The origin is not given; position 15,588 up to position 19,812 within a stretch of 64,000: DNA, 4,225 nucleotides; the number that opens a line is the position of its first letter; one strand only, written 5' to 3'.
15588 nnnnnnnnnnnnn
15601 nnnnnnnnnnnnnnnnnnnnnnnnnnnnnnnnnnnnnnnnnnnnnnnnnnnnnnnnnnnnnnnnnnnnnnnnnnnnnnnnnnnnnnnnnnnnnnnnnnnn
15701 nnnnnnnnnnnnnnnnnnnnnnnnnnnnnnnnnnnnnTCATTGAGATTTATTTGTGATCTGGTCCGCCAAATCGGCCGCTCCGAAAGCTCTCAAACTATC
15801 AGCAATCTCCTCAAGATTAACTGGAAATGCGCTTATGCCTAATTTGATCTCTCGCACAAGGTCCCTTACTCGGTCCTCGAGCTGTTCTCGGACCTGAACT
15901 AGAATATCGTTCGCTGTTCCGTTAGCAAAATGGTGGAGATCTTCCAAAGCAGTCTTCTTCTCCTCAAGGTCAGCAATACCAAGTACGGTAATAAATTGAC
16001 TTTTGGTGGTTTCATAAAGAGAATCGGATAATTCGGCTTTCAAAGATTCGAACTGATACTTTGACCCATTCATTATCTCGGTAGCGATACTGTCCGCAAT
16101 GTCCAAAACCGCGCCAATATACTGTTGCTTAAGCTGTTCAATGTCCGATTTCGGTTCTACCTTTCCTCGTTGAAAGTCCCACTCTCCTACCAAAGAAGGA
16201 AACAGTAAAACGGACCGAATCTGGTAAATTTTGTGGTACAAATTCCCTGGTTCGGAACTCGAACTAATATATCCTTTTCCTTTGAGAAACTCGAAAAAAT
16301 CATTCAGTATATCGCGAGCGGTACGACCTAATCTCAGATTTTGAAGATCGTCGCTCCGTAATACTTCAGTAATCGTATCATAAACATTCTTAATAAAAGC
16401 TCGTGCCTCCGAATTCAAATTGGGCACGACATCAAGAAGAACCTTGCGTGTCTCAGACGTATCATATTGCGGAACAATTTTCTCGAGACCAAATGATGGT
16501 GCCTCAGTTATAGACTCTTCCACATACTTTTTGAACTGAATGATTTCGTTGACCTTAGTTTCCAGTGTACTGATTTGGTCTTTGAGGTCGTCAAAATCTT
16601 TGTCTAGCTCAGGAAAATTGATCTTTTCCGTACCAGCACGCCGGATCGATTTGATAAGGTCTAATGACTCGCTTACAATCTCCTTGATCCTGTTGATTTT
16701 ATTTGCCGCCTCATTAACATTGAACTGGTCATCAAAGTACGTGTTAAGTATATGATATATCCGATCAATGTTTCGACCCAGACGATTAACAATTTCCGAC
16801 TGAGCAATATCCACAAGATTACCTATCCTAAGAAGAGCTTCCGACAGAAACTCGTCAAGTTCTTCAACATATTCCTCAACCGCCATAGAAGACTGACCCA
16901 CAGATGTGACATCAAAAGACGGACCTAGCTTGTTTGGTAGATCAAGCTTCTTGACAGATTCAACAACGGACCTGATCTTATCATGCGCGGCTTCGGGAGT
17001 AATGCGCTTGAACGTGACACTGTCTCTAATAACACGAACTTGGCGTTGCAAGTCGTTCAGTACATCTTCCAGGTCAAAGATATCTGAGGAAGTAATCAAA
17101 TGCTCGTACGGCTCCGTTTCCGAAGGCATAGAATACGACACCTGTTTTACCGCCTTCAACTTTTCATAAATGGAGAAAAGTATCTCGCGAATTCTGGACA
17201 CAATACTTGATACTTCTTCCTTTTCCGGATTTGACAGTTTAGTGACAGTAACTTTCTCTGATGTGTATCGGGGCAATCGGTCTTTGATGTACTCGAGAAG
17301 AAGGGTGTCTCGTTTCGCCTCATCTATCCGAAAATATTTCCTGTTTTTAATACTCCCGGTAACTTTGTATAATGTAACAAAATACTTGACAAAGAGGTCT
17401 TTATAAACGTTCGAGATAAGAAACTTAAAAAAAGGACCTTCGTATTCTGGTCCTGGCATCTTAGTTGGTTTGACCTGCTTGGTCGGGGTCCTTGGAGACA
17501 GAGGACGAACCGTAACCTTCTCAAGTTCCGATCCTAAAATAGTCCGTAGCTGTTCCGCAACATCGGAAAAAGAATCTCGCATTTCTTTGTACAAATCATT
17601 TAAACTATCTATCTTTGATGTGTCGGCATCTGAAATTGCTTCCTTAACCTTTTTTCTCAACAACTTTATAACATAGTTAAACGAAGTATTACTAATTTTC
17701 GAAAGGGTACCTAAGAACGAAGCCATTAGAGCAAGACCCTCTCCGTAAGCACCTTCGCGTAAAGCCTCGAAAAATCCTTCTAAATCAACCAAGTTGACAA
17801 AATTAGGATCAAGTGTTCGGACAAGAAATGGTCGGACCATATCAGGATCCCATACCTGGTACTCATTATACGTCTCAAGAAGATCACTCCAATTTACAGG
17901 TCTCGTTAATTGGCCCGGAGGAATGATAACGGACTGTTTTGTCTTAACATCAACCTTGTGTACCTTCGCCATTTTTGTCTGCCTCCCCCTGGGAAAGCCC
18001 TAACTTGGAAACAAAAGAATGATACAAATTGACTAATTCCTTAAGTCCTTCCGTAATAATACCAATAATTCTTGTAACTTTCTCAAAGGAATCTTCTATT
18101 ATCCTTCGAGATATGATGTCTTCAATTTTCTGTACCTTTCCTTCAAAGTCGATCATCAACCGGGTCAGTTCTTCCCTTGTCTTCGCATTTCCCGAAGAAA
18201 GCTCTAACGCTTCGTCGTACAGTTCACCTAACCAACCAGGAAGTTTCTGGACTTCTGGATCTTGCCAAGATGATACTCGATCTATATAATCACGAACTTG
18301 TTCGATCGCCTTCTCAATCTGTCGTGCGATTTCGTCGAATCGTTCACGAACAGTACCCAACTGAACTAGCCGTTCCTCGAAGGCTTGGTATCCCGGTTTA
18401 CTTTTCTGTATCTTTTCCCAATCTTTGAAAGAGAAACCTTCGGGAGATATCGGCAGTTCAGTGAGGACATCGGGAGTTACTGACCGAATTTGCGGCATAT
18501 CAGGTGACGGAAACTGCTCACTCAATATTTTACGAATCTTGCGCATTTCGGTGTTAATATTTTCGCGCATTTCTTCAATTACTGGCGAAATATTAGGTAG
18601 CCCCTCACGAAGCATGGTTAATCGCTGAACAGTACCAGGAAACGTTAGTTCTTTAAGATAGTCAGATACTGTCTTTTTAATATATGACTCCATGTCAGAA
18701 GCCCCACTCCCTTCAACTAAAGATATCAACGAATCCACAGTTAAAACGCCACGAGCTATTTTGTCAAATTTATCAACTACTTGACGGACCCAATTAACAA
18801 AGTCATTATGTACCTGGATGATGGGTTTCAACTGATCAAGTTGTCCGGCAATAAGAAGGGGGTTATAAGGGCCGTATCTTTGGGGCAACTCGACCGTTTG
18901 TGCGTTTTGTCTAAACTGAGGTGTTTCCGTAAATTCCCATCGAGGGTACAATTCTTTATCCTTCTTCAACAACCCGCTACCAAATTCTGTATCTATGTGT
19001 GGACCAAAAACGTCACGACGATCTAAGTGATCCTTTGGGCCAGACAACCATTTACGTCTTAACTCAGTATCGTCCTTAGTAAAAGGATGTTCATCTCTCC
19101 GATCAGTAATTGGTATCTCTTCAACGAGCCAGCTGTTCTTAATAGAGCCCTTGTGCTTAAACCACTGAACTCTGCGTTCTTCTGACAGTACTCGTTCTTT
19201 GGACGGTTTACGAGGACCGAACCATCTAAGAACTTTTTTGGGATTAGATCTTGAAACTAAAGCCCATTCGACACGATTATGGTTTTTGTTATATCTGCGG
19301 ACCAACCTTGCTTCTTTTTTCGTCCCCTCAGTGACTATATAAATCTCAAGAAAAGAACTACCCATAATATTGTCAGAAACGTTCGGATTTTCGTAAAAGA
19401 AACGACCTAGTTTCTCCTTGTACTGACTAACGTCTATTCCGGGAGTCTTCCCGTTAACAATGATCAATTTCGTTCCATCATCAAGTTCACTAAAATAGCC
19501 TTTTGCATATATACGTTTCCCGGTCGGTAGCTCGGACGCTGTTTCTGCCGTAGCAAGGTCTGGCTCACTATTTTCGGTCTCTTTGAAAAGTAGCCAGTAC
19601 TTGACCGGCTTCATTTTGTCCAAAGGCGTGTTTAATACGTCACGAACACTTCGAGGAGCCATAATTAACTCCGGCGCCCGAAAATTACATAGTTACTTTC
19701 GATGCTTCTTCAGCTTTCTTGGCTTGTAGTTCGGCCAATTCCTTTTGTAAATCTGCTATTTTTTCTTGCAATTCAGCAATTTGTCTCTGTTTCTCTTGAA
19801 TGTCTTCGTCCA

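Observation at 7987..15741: LigD phosphoesterase split into two same-frame halves by a 5-kb, two-gene block with an IS605-type end at the breakpoint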

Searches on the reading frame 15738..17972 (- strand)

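Call 3: search_protein_families(library=pfam, proteins=[window:15738-17972:-], max_evalue=0.01)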
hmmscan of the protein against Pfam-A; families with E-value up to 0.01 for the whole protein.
window:15738-17972:- (744 aa): 2 families
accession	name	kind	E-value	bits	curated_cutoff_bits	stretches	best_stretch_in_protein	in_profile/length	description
PF00015.26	MCPsignal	-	0.006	16.9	34.6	0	60-145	50-140/172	Methyl-accepting chemotaxis protein (MCP) signalling domain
PF05549.16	Allexi_40kDa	-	0.0068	16.4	26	0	396-484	55-144/271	Allexivirus 40kDa protein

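Call 4: search_protein_families(library=phrogs, proteins=[window:15738-17972:-], max_evalue=0.01)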
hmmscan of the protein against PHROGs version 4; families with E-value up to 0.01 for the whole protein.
window:15738-17972:- (744 aa): 0 families

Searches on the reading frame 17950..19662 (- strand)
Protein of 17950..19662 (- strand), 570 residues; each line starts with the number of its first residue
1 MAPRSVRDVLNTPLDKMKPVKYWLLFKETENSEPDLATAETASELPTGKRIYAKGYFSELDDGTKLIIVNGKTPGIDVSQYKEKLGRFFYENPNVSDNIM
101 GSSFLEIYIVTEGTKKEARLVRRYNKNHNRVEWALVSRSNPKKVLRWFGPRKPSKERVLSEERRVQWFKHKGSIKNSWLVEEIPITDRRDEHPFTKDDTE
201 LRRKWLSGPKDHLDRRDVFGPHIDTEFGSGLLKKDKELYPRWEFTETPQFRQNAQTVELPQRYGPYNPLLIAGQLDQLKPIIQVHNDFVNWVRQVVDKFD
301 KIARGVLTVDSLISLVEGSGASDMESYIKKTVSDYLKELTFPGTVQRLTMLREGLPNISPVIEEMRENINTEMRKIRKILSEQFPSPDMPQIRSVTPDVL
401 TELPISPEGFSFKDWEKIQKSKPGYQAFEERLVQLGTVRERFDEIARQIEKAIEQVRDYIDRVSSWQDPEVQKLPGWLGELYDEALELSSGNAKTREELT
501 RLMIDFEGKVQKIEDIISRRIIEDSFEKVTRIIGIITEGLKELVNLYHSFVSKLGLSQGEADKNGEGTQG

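Call 3: search_protein_families(library=pfam, proteins=[window:17950-19662:-], max_evalue=0.01)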
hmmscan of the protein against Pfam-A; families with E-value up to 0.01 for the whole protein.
window:17950-19662:- (570 aa): 0 families

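Call 4: search_protein_families(library=phrogs, proteins=[window:17950-19662:-], max_evalue=0.01)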
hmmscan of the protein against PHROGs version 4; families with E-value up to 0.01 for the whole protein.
window:17950-19662:- (570 aa): 1 family
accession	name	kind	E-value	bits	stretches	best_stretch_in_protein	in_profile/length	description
phrog_141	-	head and packaging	0.00071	20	1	412-484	84-156/183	terminase small subunit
